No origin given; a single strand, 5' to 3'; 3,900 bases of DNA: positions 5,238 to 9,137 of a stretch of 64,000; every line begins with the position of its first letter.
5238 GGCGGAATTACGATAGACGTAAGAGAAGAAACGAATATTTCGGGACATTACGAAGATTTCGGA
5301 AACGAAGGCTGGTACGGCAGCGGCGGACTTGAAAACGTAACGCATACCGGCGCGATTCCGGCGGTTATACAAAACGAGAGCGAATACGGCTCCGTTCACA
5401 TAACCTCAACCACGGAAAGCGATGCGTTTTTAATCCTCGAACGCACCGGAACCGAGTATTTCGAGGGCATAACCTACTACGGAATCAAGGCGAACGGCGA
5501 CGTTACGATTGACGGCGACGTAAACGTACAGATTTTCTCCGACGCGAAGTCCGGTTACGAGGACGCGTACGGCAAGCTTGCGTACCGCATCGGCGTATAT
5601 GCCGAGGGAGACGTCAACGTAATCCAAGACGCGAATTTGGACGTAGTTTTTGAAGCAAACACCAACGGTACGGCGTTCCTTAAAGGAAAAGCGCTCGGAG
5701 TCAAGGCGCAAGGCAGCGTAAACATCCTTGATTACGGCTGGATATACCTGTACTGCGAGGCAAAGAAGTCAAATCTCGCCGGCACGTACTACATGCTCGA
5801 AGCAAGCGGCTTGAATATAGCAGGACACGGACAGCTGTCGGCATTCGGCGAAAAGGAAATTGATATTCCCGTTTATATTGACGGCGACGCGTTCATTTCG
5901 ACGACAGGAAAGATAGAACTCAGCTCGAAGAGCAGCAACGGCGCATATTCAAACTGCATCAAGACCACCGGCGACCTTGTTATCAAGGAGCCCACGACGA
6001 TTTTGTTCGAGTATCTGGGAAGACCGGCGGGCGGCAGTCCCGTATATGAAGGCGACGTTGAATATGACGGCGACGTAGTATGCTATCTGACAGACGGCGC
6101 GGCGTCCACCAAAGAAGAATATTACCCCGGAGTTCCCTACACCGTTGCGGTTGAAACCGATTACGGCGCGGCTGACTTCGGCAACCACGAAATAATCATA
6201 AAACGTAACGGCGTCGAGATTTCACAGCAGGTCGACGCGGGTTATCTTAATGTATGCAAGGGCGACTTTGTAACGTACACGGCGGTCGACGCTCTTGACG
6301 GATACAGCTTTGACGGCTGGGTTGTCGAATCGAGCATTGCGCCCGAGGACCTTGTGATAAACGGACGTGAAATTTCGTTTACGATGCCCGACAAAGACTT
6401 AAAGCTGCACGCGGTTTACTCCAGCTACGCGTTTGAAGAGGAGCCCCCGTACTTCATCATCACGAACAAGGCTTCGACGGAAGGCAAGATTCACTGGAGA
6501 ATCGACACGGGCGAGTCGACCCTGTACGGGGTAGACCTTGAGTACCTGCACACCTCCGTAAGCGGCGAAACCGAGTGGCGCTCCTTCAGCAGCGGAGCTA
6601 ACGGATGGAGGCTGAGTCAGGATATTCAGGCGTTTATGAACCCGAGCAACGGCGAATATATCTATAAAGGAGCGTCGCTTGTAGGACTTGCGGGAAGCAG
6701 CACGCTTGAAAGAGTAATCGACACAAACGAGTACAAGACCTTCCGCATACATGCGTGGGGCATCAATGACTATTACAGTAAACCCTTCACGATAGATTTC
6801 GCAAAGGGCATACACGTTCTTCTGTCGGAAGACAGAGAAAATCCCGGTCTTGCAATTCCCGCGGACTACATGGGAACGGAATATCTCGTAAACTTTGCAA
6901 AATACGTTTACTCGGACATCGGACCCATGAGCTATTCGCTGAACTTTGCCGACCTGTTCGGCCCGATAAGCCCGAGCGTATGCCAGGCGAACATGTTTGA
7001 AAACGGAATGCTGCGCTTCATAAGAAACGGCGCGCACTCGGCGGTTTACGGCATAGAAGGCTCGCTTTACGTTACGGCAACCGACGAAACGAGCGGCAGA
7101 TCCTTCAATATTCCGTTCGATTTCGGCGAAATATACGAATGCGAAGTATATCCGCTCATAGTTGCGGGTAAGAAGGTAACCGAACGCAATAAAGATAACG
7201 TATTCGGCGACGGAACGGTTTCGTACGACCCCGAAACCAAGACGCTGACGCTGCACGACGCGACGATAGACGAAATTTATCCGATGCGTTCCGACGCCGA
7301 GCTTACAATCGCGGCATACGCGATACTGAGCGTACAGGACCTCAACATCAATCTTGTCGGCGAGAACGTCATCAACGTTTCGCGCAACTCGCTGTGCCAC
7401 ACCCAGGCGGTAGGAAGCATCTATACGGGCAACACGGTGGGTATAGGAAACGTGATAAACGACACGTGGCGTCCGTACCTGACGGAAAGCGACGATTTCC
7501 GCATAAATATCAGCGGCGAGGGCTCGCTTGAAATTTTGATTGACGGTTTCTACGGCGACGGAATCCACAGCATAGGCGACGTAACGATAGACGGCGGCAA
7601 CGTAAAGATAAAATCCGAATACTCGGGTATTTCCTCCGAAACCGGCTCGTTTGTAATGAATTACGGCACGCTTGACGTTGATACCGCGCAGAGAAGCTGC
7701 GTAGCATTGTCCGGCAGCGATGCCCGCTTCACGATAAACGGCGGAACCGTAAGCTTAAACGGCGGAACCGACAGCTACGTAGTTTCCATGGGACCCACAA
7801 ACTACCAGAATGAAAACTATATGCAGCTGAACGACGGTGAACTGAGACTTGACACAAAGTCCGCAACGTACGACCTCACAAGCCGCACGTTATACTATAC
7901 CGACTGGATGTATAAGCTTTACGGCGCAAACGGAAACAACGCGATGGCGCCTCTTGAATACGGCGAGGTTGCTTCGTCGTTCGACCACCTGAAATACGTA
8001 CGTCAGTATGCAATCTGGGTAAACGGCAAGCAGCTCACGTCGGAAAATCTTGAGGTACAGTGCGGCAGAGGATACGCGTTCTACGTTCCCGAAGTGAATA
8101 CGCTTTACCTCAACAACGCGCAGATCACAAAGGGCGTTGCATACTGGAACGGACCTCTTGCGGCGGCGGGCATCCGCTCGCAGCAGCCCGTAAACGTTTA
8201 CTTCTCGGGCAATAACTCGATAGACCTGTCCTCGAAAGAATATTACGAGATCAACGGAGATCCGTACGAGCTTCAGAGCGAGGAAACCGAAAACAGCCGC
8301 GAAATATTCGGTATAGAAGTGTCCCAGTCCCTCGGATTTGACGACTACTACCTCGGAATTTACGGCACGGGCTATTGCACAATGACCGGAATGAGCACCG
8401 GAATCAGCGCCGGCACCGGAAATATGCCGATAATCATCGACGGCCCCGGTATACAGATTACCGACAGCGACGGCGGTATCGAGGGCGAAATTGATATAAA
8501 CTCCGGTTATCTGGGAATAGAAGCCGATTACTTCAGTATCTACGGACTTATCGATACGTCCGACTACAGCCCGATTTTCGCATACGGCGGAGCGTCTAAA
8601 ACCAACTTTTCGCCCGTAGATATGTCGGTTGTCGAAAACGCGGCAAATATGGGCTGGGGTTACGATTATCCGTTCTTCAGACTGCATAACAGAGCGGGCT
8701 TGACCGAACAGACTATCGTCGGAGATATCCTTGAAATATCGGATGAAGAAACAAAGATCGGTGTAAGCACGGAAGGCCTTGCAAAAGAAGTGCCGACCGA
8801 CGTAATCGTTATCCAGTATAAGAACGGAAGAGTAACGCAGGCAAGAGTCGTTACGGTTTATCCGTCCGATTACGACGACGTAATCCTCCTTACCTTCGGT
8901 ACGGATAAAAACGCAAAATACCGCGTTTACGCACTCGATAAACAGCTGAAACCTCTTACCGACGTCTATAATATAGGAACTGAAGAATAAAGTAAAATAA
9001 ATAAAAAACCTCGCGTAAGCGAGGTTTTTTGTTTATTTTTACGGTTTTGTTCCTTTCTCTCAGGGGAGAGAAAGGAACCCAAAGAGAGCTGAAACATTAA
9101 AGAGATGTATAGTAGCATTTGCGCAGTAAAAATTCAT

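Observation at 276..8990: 2,904-aa giant surface-type protein with a mosaic architecture and no recognisable wall anchor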

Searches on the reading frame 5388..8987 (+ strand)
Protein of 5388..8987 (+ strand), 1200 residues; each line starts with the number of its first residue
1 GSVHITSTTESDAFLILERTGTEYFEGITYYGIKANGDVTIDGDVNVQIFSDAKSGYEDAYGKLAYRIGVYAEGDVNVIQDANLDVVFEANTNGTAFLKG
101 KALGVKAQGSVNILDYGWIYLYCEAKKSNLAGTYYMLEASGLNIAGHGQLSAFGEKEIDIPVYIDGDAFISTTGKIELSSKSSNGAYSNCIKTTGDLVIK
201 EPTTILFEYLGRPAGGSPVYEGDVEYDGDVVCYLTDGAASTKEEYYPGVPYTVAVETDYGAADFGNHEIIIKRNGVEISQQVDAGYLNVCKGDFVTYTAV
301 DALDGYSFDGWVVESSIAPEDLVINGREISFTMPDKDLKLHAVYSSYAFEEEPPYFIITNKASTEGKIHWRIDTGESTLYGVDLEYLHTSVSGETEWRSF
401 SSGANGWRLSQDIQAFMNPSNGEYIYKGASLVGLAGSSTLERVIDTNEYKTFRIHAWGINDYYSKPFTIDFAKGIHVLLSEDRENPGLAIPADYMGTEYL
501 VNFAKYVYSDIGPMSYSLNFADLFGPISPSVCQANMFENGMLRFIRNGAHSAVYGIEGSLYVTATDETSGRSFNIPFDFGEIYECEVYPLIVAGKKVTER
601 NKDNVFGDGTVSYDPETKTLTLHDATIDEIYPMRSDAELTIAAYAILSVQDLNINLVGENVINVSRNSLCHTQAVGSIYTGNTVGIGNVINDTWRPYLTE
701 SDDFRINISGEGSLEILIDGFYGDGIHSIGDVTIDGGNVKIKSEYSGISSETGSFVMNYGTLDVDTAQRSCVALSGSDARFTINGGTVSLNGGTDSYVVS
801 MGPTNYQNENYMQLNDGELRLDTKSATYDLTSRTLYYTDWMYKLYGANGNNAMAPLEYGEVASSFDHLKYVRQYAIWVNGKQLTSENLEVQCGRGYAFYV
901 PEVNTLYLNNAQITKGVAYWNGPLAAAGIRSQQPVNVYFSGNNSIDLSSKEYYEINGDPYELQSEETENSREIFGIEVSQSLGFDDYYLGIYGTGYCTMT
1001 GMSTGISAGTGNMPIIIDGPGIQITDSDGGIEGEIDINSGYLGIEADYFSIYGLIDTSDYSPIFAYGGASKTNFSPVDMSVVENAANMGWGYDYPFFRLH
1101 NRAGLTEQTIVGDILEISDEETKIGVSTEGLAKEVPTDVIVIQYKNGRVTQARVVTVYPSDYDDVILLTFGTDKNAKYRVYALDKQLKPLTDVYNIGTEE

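Call 48: predict_structure(alignment_id=A5)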
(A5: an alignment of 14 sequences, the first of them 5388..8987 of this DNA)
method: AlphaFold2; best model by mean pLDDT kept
length: 1200 residues; sequences in the alignment: 14
mean_pLDDT: 79.9   pTM: 0.47
mean pLDDT of the five models: 79.9, 73.2, 72.3, 72.3, 71.8
residues with pLDDT >= 90: 300; 70-90: 638; 50-70: 230; < 50: 32
segments of 3 or more residues with pLDDT < 50: 59-61, 482-487, 491-496, 555-557, 581-583, 1102-1108
pLDDT, mean of each block of 10 residues (from residue 1): 84 82 67 94 91 59 76 95 87 61 93 95 79 86 93 88 93 88 75 90 81 71 80 73 83 80 72 77 73 88 82 80 89 88 83 83 86 85 88 85 79 81 85 87 85 87 87 76 48 50 77 80 68 72 64 54 79 64 63 80 82 93 93 67 89 96 88 64 89 72 91 92 89 96 92 93 94 89 93 92 71 89 88 82 81 60 75 89 89 91 89 86 77 90 90 84 74 86 74 89 85 80 86 80 80 67 53 60 60 65 44 77 78 74 76 80 73 75 65 55
secondary structure, 60 per line:
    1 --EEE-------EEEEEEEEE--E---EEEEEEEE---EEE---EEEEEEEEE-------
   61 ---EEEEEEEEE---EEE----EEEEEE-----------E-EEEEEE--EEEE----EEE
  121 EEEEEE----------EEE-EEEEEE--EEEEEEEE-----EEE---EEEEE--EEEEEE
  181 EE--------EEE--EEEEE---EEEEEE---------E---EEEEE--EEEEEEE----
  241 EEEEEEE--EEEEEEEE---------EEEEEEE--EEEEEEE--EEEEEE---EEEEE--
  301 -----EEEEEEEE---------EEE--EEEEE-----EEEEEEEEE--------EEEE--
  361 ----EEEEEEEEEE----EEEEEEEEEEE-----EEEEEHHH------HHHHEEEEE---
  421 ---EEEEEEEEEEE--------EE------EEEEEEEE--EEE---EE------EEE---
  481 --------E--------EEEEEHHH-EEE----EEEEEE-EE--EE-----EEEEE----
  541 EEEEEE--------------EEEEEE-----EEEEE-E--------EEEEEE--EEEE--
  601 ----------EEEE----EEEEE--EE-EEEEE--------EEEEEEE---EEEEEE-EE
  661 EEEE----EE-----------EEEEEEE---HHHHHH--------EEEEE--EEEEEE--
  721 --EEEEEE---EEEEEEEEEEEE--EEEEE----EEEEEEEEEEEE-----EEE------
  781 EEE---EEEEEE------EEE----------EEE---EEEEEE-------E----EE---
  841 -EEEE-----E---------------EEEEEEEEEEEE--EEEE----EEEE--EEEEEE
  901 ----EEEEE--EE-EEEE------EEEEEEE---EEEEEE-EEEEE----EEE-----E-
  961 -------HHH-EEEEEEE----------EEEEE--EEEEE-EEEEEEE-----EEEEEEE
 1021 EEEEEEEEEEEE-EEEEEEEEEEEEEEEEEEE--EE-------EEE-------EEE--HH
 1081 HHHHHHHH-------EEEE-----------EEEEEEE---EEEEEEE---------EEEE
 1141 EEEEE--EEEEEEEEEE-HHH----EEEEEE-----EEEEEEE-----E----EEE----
elements in order (helices of 4 or more, strands of 3 or more residues): E3-5 E13-21 E28-35 E39-41 E45-53 E64-72 E76-78 E83-88 E102-107 E110-113 E118-126 E137-139 E141-146 E149-156 E162-164 E168-172 E175-182 E191-193 E196-200 E204-209 E223-227 E230-236 E241-247 E250-257 E267-273 E276-282 E285-290 E294-298 E306-313 E323-325 E328-332 E338-346 E355-358 E365-374 E379-389 E395-399 H409-412 E413-417 E424-434 E451-458 E461-463 E475-477 E498-502 E507-509 E514-519 E532-536 E541-546 E561-566 E572-576 E587-592 E595-598 E611-614 E619-623 E629-633 E642-648 E652-657 E659-664 E682-688 H692-697 E706-710 E713-718 E723-728 E732-743 E746-750 E755-766 E772-774 E781-783 E787-792 E799-801 E812-814 E818-823 E842-845 E867-878 E881-884 E889-892 E895-900 E905-909 E915-918 E925-931 E935-940 E942-946 E951-953 E972-978 E989-993 E996-1000 E1002-1008 E1014-1032 E1034-1052 E1064-1066 E1074-1076 H1079-1088 E1096-1099 E1111-1117 E1121-1127 E1137-1145 E1148-1157 E1166-1171 E1177-1183 E1194-1196

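Call 51: fold_search(model_id=the predicted structure, library=pdb)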
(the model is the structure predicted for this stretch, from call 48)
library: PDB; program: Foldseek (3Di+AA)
matches with E <= 10: 1816; with E <= 0.001: 1
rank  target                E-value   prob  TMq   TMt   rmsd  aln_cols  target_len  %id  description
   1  2ocw_MODEL_1_A        9.5e-04  0.77  0.08  0.13  23.6       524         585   10  Solution structure of human secretory component (released 2007-04-10)
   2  8d82_C                3.7e-03  0.87  0.08  0.21  16.0       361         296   10  Cryo-EM structure of human IL-6 signaling complex in detergent: model containing full extracellular domains (released 2023-03-29)
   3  6o89_H                6.3e-03  0.91  0.10  0.25  17.2       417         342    9  Anti-CD28xCD3 CODV Fab (released 2019-11-20)
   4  9wsv_H                7.5e-03  0.85  0.06  0.21  15.5       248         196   12  Cryo-EM structure of DAMGO-muOR-arrestin-1-Fab30 complex (released 2025-11-26)
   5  7s11_J                8.2e-03  0.87  0.07  0.22  15.2       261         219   11  Crystal structure of Fab in complex with mouse CD96 monomer (released 2021-11-03)
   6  8euq_C                8.6e-03  0.89  0.07  0.23  14.9       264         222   12  Crystal structure of HLA-DRA*01:01/HLA-DRB1*04:01 in complex with c44H10 Fab (released 2023-04-19)
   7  3zkm_C                9.0e-03  0.89  0.07  0.23  15.0       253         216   11  BACE2 FAB COMPLEX (released 2013-05-29)
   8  6k7o_B                9.0e-03  0.77  0.06  0.20  15.8       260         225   11  Complex structure of LILRB4 and h128-3 antibody (released 2019-07-03)
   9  1hq4_B                9.4e-03  0.87  0.07  0.23  15.5       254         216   12  STRUCTURE OF NATIVE CATALYTIC ANTIBODY HA5-19A4 (released 2003-06-03)
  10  9ypr_D                9.4e-03  0.87  0.07  0.23  14.6       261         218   11  Fab-14/SARS-CoV-2 D614G spike complex, Mode IV, subgroup I conformation (released 2026-03-18)
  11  6p3b_H                1.2e-02  0.87  0.07  0.24  15.3       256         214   10  Crystal structure of the anti-HIV antibody DH501 unmutated common ancestor (UCA) (released 2019-11-20)
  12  1e4w_H                1.2e-02  0.84  0.07  0.23  16.0       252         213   10  crossreactive binding of a circularized peptide to an anti-TGFalpha antibody Fab-fragment (released 2001-07-12)
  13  7myt_A                1.3e-02  0.75  0.06  0.21  17.4       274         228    9  Crystal Structure of HPV L1-directed B25.M05 Fab (released 2022-11-09)
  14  4pbx                  1.3e-02  0.30  0.06  0.11  34.1       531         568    9  Crystal structure of the six N-terminal domains of human receptor protein tyrosine phosphatase sigma (released 2014-11-12)
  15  7y8s_B                1.3e-02  0.69  0.08  0.23  16.4       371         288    9  Crystal structure of sDscam FNIII1-3 domains, isoform beta2v6 (released 2023-05-24)
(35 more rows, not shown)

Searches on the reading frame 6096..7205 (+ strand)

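Call 16: search_protein_families(library=pfam, proteins=[window:6096-7205:+], max_evalue=10)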
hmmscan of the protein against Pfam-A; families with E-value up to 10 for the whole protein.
window:6096-7205:+ (370 aa): 1 family
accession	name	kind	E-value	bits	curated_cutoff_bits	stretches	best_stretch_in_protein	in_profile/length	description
PF18998.6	Flg_new_2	-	1.1e-05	25.8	23.6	1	55-109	21-70/73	Divergent InlB B-repeat domain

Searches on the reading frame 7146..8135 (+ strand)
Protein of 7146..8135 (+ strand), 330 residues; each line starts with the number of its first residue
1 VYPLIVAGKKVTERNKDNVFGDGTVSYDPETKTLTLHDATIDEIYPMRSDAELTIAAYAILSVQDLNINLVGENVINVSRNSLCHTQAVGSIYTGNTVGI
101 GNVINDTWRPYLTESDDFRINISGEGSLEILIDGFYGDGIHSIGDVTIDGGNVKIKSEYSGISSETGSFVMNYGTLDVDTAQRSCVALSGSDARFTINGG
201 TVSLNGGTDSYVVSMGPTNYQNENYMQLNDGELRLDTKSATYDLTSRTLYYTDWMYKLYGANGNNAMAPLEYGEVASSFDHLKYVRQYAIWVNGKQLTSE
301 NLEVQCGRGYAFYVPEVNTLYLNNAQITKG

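Call 16: search_protein_families(library=pfam, proteins=[window:7146-8135:+], max_evalue=10)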
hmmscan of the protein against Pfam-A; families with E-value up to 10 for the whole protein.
window:7146-8135:+ (330 aa): 1 family
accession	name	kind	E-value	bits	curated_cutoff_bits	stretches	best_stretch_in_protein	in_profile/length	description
PF14262.12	Cthe_2159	-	7e-10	39.1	25.8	1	120-241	93-205/262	Carbohydrate-binding domain-containing protein Cthe_2159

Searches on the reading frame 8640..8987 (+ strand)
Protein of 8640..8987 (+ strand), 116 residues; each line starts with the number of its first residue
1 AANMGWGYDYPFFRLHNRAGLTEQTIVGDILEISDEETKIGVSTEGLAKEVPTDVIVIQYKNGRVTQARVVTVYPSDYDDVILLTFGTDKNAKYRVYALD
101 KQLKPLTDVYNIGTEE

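Call 77: search_protein_families(library=ncbifam, proteins=[window:8703-8987:+], max_evalue=10)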
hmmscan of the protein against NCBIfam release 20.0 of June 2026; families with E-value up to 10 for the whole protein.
window:8703-8987:+ (95 aa): 1 family
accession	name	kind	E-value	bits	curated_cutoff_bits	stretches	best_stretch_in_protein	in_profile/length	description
NF047639.1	throspo3_MtsD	equivalog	0.045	11.9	800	1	52-92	244-284/651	cell-cell cohesion protein MtsD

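Call 84: search_protein_families(library=pfam, proteins=[window:8640-8987:+], max_evalue=10)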
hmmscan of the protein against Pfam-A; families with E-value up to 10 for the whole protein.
window:8640-8987:+ (116 aa): 0 families
